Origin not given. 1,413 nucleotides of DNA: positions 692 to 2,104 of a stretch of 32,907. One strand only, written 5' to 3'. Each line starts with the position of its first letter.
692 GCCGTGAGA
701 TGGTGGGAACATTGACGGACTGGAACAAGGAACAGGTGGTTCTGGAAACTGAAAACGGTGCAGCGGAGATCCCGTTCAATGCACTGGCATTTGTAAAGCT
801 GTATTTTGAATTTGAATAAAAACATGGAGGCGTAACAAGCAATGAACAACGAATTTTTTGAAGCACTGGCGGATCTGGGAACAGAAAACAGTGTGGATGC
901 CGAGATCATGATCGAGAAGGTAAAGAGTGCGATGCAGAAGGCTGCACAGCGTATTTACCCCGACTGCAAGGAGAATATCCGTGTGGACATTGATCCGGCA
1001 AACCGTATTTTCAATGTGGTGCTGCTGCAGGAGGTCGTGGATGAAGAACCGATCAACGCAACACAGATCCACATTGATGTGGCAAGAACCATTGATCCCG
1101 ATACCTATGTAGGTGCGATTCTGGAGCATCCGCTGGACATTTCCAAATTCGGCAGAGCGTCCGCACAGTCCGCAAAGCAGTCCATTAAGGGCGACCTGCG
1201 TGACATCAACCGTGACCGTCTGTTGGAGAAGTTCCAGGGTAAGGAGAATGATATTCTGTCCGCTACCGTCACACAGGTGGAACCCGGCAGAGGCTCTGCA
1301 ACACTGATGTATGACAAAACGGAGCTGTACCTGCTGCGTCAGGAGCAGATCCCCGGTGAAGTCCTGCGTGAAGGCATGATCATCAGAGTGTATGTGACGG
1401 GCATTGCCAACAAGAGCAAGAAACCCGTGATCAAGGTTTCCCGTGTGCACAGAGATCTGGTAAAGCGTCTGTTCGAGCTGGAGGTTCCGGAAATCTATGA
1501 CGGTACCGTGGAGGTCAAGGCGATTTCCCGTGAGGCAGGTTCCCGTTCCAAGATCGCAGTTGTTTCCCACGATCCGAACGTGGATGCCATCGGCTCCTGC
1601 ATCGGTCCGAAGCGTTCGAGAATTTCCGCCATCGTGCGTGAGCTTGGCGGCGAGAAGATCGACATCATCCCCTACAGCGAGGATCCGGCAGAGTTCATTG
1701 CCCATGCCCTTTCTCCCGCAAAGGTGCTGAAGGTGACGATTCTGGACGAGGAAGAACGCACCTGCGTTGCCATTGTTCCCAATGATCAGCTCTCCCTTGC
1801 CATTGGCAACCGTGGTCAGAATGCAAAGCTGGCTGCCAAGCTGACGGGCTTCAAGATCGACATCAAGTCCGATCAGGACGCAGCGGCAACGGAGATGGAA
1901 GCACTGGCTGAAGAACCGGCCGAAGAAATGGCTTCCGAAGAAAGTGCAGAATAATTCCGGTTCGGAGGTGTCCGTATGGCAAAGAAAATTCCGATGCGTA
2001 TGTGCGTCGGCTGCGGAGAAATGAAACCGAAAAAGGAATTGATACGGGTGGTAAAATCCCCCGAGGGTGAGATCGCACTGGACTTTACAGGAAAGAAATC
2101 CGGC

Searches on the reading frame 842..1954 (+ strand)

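Call 74: search_protein_families(library=pfam, proteins=[window:842-1954:+], max_evalue=0.00001)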
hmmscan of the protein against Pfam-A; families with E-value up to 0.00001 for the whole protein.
window:842-1954:+ (370 aa): 3 families
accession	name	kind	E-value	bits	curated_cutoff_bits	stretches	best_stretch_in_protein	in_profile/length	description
PF13184.12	KH_5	-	4.5e-29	100.8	27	1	232-300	1-69/69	NusA-like KH domain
PF08529.16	NusA_N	-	1.5e-26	93.4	23.8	1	4-125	1-119/119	NusA N-terminal domain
PF00013.35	KH_1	-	8.8e-06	25.8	21.5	0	248-282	9-41/66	KH domain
